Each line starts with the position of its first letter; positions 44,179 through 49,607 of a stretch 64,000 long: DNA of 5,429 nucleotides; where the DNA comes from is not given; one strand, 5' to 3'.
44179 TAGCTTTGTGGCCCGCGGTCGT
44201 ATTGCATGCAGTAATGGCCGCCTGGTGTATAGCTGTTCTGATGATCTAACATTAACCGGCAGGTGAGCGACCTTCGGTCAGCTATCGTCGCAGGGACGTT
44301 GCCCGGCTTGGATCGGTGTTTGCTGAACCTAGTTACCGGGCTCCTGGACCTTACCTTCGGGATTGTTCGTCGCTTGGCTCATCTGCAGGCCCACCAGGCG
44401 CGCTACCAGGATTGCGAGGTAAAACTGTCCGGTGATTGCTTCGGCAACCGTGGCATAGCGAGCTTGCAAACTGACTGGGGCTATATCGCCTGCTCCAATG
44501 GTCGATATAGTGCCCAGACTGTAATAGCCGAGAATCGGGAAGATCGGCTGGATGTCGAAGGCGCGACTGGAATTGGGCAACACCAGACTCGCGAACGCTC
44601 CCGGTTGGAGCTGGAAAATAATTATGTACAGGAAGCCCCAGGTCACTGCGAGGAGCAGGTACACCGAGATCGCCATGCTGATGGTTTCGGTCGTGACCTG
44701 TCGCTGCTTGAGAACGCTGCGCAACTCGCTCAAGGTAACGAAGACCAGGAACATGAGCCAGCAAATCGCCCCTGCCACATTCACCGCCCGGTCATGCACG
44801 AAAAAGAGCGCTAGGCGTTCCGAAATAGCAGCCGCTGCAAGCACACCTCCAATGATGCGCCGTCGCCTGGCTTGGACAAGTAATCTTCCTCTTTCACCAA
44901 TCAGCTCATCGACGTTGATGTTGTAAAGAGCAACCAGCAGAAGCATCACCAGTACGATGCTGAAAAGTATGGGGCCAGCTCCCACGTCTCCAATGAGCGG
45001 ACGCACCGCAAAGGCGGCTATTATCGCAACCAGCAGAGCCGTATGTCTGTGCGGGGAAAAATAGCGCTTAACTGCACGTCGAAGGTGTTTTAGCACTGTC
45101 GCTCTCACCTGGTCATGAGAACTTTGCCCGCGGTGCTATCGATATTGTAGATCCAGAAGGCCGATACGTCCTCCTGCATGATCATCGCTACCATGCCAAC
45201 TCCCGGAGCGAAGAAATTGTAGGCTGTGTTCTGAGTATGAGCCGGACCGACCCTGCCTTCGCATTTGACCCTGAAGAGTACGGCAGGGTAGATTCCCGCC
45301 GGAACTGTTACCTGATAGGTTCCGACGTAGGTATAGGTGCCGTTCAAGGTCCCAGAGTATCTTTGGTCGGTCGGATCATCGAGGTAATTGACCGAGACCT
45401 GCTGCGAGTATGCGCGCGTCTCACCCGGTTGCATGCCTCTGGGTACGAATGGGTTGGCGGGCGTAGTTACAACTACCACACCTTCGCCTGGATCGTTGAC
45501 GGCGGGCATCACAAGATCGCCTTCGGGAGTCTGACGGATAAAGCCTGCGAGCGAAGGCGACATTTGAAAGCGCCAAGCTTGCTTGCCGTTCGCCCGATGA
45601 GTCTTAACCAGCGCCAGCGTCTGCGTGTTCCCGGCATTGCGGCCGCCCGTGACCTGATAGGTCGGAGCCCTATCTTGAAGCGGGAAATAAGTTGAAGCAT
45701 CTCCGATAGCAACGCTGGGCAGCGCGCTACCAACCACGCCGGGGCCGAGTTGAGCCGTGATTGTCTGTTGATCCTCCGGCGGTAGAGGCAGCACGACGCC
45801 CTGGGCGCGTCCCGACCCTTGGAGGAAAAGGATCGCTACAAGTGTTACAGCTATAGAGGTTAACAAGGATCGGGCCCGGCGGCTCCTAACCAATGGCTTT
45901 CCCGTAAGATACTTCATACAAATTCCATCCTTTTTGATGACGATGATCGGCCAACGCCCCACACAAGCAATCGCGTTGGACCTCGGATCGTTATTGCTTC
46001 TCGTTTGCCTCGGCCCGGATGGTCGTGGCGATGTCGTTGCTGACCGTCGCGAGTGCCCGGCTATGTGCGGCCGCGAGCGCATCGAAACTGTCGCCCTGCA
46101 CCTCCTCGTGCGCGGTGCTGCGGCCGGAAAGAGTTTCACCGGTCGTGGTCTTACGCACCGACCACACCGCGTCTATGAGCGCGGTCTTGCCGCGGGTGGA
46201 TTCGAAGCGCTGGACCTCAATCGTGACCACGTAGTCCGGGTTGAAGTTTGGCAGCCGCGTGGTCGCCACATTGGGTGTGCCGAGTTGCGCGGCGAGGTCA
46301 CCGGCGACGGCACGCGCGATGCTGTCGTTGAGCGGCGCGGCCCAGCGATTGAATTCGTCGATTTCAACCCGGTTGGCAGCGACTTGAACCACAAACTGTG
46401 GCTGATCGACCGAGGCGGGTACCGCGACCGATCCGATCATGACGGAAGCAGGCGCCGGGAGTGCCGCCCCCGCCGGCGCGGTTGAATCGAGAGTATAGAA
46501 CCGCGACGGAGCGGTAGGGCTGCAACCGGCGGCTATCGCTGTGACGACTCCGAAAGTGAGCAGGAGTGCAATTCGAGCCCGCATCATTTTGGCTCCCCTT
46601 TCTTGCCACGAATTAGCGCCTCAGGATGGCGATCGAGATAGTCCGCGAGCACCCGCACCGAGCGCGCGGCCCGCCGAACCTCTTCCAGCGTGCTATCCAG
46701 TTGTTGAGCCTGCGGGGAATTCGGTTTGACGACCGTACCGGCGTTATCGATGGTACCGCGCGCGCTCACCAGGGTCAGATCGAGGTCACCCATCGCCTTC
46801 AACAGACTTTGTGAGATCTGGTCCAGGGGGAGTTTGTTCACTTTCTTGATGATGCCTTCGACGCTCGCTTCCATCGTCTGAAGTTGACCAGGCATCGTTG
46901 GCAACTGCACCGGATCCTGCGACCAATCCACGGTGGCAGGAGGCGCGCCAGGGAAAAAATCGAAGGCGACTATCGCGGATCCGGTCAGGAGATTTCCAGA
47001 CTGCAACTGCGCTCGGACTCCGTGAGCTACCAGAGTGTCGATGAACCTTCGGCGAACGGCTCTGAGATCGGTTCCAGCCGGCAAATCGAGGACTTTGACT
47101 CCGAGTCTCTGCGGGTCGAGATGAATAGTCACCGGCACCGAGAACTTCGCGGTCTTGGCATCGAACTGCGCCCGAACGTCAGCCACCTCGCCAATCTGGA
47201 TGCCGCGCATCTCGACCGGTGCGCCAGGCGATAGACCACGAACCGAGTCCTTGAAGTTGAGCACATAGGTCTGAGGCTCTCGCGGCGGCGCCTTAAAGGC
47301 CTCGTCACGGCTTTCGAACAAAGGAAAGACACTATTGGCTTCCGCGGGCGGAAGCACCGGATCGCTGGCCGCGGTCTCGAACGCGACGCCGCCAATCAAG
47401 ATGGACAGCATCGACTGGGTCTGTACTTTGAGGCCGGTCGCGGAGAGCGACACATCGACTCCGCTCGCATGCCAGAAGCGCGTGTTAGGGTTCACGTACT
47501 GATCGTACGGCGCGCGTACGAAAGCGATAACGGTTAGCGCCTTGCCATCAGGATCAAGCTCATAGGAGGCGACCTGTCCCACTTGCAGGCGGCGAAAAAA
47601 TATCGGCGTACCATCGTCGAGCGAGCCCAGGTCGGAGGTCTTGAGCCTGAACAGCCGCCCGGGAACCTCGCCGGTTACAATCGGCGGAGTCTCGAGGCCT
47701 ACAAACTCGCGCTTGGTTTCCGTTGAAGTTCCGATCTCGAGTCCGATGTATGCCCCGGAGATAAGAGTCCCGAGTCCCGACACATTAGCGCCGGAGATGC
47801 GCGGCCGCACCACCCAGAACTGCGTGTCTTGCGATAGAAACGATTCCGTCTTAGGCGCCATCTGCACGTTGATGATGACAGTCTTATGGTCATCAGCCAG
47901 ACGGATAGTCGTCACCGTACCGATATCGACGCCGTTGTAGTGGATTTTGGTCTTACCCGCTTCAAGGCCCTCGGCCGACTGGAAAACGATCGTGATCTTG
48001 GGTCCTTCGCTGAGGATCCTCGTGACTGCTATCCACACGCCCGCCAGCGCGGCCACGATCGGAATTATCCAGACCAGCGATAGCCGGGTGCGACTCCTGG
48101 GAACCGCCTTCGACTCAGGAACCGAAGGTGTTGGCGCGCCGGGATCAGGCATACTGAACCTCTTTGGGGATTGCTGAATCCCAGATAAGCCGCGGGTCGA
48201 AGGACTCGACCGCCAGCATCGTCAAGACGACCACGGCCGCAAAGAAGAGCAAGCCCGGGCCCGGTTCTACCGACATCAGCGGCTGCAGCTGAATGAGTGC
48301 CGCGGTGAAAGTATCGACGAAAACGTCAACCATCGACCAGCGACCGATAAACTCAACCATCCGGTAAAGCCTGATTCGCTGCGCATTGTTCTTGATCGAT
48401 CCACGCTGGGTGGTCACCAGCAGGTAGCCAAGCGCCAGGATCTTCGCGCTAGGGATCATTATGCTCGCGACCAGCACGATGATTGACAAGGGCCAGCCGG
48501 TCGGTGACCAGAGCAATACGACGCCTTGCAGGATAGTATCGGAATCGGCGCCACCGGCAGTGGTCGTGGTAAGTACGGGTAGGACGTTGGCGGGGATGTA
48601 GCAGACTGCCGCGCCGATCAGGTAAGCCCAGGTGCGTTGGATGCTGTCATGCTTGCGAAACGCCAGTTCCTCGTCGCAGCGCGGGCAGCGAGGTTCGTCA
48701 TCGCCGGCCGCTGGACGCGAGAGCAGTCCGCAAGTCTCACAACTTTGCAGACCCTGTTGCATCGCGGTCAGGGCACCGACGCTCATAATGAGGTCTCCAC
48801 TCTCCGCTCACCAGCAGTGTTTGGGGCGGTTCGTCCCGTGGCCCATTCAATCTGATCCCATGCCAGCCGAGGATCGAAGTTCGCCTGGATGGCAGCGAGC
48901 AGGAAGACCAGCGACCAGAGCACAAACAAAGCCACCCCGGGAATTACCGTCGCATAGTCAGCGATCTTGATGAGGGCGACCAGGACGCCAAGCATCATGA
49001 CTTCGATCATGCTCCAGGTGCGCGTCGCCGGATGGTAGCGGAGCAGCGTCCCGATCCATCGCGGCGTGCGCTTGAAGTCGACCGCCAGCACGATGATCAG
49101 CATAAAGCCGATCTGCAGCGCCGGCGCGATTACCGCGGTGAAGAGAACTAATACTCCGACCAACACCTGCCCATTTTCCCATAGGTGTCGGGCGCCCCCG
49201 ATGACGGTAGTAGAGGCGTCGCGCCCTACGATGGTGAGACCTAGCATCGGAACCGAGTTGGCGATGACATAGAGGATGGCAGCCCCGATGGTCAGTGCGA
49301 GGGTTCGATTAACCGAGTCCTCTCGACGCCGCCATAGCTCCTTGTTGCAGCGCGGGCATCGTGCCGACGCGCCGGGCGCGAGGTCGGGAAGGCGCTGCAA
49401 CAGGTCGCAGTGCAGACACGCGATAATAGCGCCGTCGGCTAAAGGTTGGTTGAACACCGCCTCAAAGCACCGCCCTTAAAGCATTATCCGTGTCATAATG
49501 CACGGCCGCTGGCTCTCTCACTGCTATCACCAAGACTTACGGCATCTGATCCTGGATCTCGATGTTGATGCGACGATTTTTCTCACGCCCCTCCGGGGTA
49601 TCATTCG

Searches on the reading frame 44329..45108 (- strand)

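Call 64: search_protein_families(library=pfam, proteins=[window:44329-45108:-], max_evalue=0.00001)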
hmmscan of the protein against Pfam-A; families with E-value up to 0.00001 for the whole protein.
window:44329-45108:- (259 aa): 1 family
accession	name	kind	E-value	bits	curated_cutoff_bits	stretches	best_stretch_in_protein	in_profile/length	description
PF07885.22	Ion_trans_2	-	6.8e-07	29.5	22.5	1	195-239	30-74/79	Ion channel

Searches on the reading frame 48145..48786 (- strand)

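Call 64: search_protein_families(library=pfam, proteins=[window:48145-48786:-], max_evalue=0.00001)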
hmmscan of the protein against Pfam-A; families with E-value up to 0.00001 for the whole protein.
window:48145-48786:- (213 aa): 1 family
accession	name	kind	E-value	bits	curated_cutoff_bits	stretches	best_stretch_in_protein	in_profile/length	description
PF04403.18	PqiA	-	1.6e-50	171.5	23.8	1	49-204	1-154/156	Paraquat-inducible protein A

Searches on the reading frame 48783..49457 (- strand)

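Call 64: search_protein_families(library=pfam, proteins=[window:48783-49457:-], max_evalue=0.00001)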
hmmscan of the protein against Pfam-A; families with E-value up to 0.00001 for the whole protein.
window:48783-49457:- (224 aa): 1 family
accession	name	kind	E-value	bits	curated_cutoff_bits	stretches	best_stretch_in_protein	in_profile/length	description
PF04403.18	PqiA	-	2.5e-43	148.1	23.8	1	50-204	2-156/156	Paraquat-inducible protein A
